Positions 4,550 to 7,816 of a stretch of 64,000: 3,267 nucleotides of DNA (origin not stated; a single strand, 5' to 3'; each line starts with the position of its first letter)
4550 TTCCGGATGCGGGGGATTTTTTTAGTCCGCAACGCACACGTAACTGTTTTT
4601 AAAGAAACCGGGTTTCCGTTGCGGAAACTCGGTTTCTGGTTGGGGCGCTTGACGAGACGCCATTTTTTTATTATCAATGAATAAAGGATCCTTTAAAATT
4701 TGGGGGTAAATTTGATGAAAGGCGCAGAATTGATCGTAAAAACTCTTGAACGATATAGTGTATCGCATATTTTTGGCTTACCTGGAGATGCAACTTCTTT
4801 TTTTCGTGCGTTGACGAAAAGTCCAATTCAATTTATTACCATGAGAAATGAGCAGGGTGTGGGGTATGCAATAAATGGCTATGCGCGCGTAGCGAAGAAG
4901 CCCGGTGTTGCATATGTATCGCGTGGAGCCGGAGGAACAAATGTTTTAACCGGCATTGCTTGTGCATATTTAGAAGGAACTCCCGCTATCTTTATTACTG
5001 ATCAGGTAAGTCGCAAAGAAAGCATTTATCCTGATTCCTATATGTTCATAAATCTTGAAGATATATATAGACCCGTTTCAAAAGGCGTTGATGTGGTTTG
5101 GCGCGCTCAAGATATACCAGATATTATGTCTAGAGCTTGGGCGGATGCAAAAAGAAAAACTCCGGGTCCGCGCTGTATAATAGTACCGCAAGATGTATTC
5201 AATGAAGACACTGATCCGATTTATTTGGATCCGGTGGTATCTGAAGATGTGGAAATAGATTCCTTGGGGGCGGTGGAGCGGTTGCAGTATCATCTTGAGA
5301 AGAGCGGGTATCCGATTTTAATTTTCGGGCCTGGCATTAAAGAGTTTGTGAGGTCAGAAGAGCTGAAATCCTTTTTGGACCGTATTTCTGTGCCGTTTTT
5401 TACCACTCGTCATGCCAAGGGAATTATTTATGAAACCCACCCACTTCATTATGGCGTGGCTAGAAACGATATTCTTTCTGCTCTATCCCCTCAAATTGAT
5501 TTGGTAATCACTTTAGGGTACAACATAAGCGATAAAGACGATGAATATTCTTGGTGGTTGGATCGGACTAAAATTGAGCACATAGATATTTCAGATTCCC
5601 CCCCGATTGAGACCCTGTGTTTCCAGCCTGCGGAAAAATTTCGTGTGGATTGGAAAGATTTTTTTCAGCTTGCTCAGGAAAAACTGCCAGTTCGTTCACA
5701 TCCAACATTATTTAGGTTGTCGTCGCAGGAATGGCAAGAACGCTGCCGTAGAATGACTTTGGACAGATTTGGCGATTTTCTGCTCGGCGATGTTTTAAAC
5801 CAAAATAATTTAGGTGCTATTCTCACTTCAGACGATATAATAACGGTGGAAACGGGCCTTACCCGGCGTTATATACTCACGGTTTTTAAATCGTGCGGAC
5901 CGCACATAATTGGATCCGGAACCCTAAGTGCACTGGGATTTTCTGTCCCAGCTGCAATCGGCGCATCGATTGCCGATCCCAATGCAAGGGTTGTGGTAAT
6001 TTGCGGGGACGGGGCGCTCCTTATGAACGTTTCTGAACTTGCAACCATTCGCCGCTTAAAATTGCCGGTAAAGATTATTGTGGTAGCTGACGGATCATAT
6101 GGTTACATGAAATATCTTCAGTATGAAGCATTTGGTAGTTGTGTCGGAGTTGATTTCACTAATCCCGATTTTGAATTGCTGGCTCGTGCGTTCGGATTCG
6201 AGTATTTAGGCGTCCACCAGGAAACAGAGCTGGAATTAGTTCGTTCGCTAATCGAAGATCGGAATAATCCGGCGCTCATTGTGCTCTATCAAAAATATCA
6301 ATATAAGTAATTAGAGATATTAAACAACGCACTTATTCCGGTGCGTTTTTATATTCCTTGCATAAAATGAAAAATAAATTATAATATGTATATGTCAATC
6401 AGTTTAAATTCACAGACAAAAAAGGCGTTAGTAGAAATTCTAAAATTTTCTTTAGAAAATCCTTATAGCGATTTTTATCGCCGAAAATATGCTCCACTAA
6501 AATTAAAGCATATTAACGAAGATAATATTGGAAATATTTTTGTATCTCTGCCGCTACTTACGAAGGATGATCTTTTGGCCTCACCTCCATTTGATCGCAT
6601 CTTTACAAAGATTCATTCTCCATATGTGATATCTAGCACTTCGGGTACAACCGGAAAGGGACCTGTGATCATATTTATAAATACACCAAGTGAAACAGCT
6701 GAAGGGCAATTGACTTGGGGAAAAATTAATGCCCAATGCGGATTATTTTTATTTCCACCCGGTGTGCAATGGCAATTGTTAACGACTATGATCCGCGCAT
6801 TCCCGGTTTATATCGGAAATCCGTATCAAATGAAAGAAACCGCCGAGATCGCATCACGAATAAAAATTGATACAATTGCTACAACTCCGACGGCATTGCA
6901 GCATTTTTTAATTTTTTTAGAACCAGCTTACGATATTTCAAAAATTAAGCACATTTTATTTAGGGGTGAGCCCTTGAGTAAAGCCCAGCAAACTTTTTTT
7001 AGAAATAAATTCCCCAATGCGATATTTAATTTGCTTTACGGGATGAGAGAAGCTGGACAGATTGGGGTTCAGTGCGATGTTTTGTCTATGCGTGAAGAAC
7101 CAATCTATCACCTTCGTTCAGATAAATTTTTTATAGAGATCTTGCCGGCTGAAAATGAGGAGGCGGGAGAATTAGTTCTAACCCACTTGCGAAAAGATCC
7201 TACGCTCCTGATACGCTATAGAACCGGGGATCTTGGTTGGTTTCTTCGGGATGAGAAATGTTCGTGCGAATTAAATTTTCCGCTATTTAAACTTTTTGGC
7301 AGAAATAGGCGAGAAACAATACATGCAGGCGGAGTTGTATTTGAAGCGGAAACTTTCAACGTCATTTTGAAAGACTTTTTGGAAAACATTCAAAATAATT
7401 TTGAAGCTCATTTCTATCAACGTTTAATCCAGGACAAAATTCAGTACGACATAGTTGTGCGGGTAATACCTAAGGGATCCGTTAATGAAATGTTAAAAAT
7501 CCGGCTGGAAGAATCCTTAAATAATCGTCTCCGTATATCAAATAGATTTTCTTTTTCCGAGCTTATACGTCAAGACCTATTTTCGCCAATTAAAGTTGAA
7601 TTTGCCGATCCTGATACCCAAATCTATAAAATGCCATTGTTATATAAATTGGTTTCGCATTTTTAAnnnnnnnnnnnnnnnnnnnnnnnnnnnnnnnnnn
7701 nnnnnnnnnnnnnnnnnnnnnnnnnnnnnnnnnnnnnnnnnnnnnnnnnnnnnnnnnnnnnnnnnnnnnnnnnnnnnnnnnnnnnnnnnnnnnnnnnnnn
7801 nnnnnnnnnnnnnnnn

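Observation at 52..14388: AT-rich cell-envelope polymer locus with three PaaK/CapK-like adenylate-forming paralogs, a ThDP enzyme and a TagF-GT2 fusion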

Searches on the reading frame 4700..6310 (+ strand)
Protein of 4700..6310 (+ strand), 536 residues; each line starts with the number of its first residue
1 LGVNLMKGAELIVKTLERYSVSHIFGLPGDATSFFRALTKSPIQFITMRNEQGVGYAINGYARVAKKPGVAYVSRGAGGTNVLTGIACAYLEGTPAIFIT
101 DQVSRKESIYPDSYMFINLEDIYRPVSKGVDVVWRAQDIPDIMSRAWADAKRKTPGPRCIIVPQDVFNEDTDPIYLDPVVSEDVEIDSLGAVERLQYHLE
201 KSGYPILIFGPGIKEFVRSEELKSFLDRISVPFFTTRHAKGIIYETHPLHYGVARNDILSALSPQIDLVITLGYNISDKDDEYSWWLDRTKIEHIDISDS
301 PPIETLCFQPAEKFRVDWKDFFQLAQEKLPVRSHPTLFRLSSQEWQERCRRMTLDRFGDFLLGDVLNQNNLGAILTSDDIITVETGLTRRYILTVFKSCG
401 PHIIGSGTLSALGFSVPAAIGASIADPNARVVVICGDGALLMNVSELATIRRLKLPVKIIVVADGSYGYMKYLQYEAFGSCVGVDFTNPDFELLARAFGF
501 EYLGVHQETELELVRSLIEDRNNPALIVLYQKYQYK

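Call 4: search_protein_families(library=pfam, proteins=[window:4700-6310:+], max_evalue=0.01)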
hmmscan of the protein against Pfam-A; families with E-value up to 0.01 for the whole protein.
window:4700-6310:+ (536 aa): 3 families
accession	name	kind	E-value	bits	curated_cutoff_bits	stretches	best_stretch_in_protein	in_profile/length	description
PF02775.26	TPP_enzyme_C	-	1.6e-28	99.8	21.9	1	400-527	18-149/151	Thiamine pyrophosphate enzyme, C-terminal TPP binding domain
PF02776.23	TPP_enzyme_N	-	1.1e-27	96.6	26.8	1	6-107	1-104/119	Thiamine pyrophosphate enzyme, N-terminal TPP binding domain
PF00205.28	TPP_enzyme_M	-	1.9e-14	54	30.4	1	194-298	3-112/137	Thiamine pyrophosphate enzyme, central domain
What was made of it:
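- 4700..6310 (+): ALS-family ThDP enzyme, in a clade of its own. TPP_enzyme_N, M and C domains (call 4).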

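Call 5: search_protein_families(library=ncbifam, proteins=[window:4700-6310:+], max_evalue=0.01)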
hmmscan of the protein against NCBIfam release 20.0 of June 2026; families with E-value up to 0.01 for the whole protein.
window:4700-6310:+ (536 aa): 55 families (the best 25 are shown)
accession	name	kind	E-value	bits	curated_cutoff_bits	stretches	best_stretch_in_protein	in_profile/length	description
NF006187.0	PRK08322.1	equivalog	3.1e-83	280.1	509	1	6-526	2-523/548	acetolactate synthase large subunit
TIGR00118.1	acolac_lg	equivalog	1.6e-69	234.8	538.35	1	6-526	1-529/557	biosynthetic-type acetolactate synthase large subunit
NF006052.0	PRK08199.1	subfamily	1.2e-66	225.2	539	1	6-528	8-534/559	thiamine pyrophosphate protein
NF006378.0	PRK08617.1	equivalog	1.3e-66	225.1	510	1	6-529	8-536/556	acetolactate synthase AlsS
NF006524.0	PRK08978.1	equivalog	6e-66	222.8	738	1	6-526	1-519/548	acetolactate synthase 2 catalytic subunit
NF004710.0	PRK06048.1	equivalog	6.9e-65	219.6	976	2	5-298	7-307/561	acetolactate synthase large subunit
NF005712.0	PRK07524.1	subfamily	7.9e-65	219.3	500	1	8-532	5-530/536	5-guanidino-2-oxopentanoate decarboxylase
NF004919.0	PRK06276.1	equivalog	1.1e-62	212.1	866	2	6-298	1-303/582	acetolactate synthase large subunit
NF006122.0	PRK08266.1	subfamily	8.5e-62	209.3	571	1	5-528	3-521/543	hypothetical protein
TIGR02418.1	acolac_catab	equivalog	3.5e-59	200.7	551.1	1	8-533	1-531/539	acetolactate synthase AlsS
NF005651.0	PRK07418.1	subfamily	1.3e-57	195.4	942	1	6-527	19-555/617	acetolactate synthase large subunit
NF005860.0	PRK07789.1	equivalog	1.1e-56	192.4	881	1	5-514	33-560/615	acetolactate synthase large subunit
NF006016.1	PRK08155.1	equivalog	1.4e-56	192.1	870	1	6-528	3-529/554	acetolactate synthase large subunit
NF005584.0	PRK07282.1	equivalog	4.5e-56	190.6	970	1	7-518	11-528/566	acetolactate synthase large subunit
NF005824.0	PRK07710.1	equivalog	3.6e-55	187.4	976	1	5-512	16-529/573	acetolactate synthase large subunit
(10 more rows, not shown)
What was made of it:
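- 4700..6310 (+): Best NCBIfam hit 280 bits, below the cut-off of 509 (call 5).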

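Call 46: search_solved_structures(query=window:4700-6310:+, max_evalue=1e-20)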
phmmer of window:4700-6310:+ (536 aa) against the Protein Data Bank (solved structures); distinct sequences matched with E-value up to 1e-20: 112 (the best 60 are shown).
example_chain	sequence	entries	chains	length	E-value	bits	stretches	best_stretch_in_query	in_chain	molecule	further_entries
13bb_A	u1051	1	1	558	6.9e-48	166.8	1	9-517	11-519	acetolactate synthase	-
24pi_A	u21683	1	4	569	2.4e-47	165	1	7-529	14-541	Ancestral acetolactate synthase, catabolic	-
9zgl_A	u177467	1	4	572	1.7e-46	162.1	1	6-527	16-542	Ancestral acetolactate synthase, catabolic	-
7u25_A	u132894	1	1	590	2.3e-46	161.7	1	7-474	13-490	Acetolactate synthase, chloroplastic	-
6lpi_A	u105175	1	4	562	2.9e-46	161.4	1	7-527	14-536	Acetolactate synthase isozyme 1 large subunit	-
3e9y_A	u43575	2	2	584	5e-46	160.6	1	7-470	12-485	Acetolactate synthase, chloroplastic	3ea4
7tzz_A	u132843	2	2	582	9.3e-46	159.7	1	7-470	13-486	Acetolactate synthase, chloroplastic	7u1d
7stq_A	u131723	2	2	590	9.6e-46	159.7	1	7-474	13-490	Acetolactate synthase, chloroplastic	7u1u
6u9h_A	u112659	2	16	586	1.8e-45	158.8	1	7-470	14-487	Acetolactate synthase, chloroplastic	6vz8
1ybh_A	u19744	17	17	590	1.8e-45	158.8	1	7-470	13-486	Acetolactate synthase, chloroplast | Acetolactate synthase | Acetolactate synthase, chloroplastic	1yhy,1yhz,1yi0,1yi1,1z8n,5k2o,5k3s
8et5_A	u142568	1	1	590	1.8e-45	158.8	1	7-470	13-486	Acetolactate synthase, chloroplastic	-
4rjj_A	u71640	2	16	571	8.5e-44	153.3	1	7-512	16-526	Acetolactate synthase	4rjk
4rji_A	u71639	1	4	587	9.5e-44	153.1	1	7-512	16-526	Acetolactate synthase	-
8xod_A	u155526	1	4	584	3e-41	144.9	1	7-501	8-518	BbmA-G484F complex with CBOA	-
8x3x_A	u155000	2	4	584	9.9e-41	143.1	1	7-500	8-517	BbmA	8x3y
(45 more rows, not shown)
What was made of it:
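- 4700..6310 (+): PDB ALS about 1e-47 (call 46).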

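Call 95: search_protein_families(library=padloc, proteins=[window:4700-6310:+], max_evalue=0.01)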
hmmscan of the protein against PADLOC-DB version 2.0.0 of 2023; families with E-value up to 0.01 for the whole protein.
window:4700-6310:+ (536 aa): 0 families

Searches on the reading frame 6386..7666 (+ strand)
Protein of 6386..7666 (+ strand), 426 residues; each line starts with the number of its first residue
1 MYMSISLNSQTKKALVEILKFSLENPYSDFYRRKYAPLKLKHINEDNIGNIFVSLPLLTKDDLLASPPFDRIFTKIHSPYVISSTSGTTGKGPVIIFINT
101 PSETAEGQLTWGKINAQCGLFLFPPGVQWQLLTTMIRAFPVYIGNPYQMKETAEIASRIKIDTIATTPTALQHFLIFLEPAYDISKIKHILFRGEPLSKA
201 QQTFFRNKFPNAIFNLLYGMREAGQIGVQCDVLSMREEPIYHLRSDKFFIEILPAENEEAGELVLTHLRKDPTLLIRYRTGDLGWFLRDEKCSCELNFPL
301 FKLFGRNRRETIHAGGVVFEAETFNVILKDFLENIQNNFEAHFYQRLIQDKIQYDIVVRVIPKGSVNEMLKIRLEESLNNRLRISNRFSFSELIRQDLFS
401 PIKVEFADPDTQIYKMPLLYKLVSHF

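Call 4: search_protein_families(library=pfam, proteins=[window:6386-7666:+], max_evalue=0.01)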
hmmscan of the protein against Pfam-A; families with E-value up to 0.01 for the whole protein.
window:6386-7666:+ (426 aa): 1 family
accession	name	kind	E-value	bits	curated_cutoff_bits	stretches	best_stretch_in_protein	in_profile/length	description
PF00501.34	AMP-binding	-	4.7e-10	39.3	29.9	1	75-227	160-328/384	AMP-binding enzyme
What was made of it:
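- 6386..7666 (+): PaaKA: catalytically intact PaaK-like adenylate-forming enzyme. AMP-binding 4.7e-10 (call 4).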

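Call 5: search_protein_families(library=ncbifam, proteins=[window:6386-7666:+], max_evalue=0.01)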
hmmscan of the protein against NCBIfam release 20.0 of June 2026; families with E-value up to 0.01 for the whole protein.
window:6386-7666:+ (426 aa): 7 families
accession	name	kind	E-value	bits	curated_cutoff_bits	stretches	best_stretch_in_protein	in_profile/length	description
NF045666.1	DVU1553_fam_AMP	equivalog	2.3e-21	76.2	300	1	139-299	161-322/331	DVU_1553 family AMP-dependent CoA ligase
NF041878.1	paak_haloarch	equivalog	9.9e-15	54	700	1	10-382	16-397/427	phenylacetate--CoA ligase PaaK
TIGR02155.1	PA_CoA_ligase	equivalog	5.1e-13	48.3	646.3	1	186-386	196-398/422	phenylacetate--CoA ligase PaaK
NF053551.1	FlxY_rubin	equivalog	1.6e-12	46.9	520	1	242-391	253-400/424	flexirubin biosynthesis putative acyl-CoA ligase FlxY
NF004837.0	PRK06187.1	subfamily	1.9e-07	29.7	476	1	70-227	163-327/531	long-chain-fatty-acid--CoA ligase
NF041217.1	BagE_FevW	exception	5.9e-06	25.5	800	1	184-308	191-312/424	bagremycin/ferroverdin synthetase BagE/FevW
TIGR01733.1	AA-adenyl-dom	subfamily_domain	0.00021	20.2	317.4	1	130-223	178-273/409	amino acid adenylation domain-containing protein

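Call 9: find_encoding_contigs(protein=window:6386-7666:+, flank=10000, max_places=6)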
Protein window:6386-7666:+ (426 aa): 2 contigs read that carry it; 2 places shown.
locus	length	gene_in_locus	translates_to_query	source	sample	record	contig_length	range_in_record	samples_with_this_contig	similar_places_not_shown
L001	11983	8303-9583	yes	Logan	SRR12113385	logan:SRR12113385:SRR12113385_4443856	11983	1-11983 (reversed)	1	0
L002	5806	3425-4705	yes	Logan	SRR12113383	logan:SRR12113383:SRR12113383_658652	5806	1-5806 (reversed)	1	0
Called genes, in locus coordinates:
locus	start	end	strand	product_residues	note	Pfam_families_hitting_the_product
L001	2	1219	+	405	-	?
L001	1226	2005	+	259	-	PF00106:adh_short, PF23441:SDR, PF01370:Epimerase (weak), PF08659:KR, PF13561:adh_short_C2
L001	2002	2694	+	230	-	PF01128:IspD, PF12804:NTP_transf_3 (weak)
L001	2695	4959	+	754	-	PF04464:Glyphos_transf, PF00535:Glycos_transf_2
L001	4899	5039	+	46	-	-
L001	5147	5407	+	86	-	-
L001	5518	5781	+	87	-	-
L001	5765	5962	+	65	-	PF08843:AbiEii (weak)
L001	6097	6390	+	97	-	-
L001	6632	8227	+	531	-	PF02776:TPP_enzyme_N, PF00205:TPP_enzyme_M, PF02775:TPP_enzyme_C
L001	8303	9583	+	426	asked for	PF00501:AMP-binding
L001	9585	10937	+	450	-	-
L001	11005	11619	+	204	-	-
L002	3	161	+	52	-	?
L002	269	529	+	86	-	-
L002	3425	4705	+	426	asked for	PF00501:AMP-binding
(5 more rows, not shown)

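Call 12: find_homologous_proteins(query=window:6386-7666:+)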
Query window:6386-7666:+ (426 aa): 2170 proteins with E <= 0.001 among 8000 candidates; the best 120 are listed.
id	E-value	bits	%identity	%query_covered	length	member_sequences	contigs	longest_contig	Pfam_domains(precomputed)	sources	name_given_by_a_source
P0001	9.4e-285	962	100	100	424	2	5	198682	PF00501.35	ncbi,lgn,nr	ncbi:MAG: AMP-binding protein [Candidatus Sungbacteria bacterium]|nr:AMP-binding protein [Candidatus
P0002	4.2e-90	321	41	96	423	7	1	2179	-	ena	-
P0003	1.7e-21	95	31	76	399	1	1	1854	-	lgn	-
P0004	3.3e-21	94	25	92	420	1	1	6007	PF00501.35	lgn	-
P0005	1.6e-19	88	30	68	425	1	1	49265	PF00501.35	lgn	-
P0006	3.0e-16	78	29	67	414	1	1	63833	-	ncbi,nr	ncbi:hypothetical protein K8R03_02750 [Candidatus Kaiserbacteria bacterium]|nr:hypothetical protein 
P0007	3.7e-16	77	29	78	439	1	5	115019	PF00501.35,PF14535.13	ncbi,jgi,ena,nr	ncbi:MAG TPA: phenylacetate--CoA ligase [bacterium]|nr:phenylacetate--CoA ligase [bacterium] HOM2693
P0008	4.3e-16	77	27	85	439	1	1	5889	PF00501.35,PF14535.13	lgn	-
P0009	1.0e-14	73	24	92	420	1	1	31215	-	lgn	-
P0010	1.5e-14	72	28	82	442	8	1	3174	PF00501.35,PF14535.13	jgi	-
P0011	2.5e-14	71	26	92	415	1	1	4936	-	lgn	-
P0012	6.7e-13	67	27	92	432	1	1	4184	PF00501.35,PF14535.13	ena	-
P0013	8.0e-13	66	25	84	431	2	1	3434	PF00501.35,PF14535.13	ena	-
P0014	1.6e-12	65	27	92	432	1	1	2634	PF00501.35,PF14535.13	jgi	-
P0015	1.7e-12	65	26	84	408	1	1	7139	PF00501.35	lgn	-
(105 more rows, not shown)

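Call 14: find_encoding_contigs(protein=P0006, flank=10000, max_places=2)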
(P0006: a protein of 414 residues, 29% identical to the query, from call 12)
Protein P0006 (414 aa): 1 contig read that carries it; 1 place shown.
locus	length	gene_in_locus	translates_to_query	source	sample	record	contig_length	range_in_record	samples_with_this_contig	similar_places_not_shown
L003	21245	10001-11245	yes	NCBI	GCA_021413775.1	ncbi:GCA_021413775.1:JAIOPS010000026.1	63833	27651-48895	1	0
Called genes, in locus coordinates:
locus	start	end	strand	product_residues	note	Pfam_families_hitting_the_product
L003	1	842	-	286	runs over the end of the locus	PF13292:DXP_synthase_N, PF00456:Transketolase_N, PF00676:E1_dh (weak)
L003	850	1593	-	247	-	PF00834:Ribul_P_3_epim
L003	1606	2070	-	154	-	PF07963:N_methyl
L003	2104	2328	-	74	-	-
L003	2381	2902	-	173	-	PF02502:LacAB_rpiB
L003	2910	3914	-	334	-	PF00044:Gp_dh_N, PF02800:Gp_dh_C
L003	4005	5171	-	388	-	PF16403:Bact_surface_Ig-like (weak)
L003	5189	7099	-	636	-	-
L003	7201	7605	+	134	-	-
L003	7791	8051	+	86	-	-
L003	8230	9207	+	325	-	PF03401:TctC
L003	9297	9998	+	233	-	-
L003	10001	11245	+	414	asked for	-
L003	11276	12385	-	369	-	PF03480:DctP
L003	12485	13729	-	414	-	PF01494:FAD_binding_3, PF13450:NAD_binding_8 (weak)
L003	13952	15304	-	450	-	-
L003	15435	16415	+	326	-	PF03401:TctC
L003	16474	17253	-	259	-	-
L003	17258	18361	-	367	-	-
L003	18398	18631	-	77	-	-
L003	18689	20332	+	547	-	-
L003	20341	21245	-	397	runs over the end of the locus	-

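Call 15: find_encoding_contigs(protein=P0005, flank=10000, max_places=2)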
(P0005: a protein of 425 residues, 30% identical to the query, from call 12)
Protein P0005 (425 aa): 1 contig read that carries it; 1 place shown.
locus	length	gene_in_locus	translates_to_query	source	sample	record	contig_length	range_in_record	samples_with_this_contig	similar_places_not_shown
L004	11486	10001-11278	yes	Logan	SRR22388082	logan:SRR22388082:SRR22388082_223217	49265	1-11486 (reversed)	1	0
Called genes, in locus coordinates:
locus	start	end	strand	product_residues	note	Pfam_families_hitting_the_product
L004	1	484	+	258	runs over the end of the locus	-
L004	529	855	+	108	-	PF12728:HTH_17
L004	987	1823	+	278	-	-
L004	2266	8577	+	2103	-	-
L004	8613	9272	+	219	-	PF01797:Y1_Tnp (weak)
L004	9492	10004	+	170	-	-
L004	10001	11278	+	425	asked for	PF00501:AMP-binding (weak)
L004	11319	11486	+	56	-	?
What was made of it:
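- Tried and rejected: The contexts of the nearest PaaKA homologs (L003, L004) looked unrelated at first (calls 14, 15).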

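Call 30: search_solved_structures(query=window:6386-7666:+, max_evalue=0.01, show_alignments=1)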
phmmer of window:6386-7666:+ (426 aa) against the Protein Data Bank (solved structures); distinct sequences matched with E-value up to 0.01: 8.
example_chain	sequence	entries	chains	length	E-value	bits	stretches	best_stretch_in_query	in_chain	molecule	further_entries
9s3l_A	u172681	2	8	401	7.2e-12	48.4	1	29-307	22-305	Phenylacetate-CoA ligase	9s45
2y4o_A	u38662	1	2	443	1.8e-09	40.5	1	15-382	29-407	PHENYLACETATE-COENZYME A LIGASE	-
4r1l_A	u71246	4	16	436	1.9e-08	37.1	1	52-333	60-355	Phenylacetate-coenzyme A ligase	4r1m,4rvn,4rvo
2y27_A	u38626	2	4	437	2.6e-08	36.6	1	15-289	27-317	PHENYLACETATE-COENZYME A LIGASE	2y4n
5bsm_A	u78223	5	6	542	0.00044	22.7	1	176-239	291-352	4-coumarate--CoA ligase 2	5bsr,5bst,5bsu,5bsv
5u95_A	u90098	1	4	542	0.00078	21.9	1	180-239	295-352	4-coumarate--CoA ligase 2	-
5bsw_A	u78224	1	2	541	0.0018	20.7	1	176-239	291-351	4-coumarate--CoA ligase 2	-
3a9u_A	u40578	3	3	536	0.0075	18.7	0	151-239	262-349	4-coumarate--CoA ligase | 4-coumarate:CoA ligase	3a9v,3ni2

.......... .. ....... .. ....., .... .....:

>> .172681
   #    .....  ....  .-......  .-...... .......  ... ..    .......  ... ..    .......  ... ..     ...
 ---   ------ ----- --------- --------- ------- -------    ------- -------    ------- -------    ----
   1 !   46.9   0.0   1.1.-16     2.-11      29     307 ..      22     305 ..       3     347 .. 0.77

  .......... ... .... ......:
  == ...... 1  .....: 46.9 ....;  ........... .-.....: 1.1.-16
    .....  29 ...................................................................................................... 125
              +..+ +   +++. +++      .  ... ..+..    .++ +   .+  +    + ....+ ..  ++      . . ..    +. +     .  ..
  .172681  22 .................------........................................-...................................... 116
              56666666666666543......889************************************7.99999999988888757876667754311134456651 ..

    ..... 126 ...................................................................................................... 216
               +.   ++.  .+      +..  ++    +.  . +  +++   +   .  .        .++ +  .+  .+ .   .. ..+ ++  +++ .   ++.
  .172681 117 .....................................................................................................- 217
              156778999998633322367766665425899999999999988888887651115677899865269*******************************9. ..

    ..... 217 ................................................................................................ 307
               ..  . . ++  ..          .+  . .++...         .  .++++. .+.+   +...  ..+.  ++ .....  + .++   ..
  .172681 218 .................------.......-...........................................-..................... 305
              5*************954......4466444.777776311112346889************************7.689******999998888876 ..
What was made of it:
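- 6386..7666 (+): PDB PaaK 7e-12 (call 30).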

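Call 75: search_protein_families(library=pfam, proteins=[L003:9297-9998:+], max_evalue=0.01)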
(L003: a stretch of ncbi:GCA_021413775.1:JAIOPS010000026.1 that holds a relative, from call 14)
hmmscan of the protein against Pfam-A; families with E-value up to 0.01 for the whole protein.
L003:9297-9998:+ (233 aa): 0 families

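Call 95: search_protein_families(library=padloc, proteins=[window:6386-7666:+], max_evalue=0.01)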
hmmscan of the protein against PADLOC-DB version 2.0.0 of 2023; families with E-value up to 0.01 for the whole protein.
window:6386-7666:+ (426 aa): 0 families
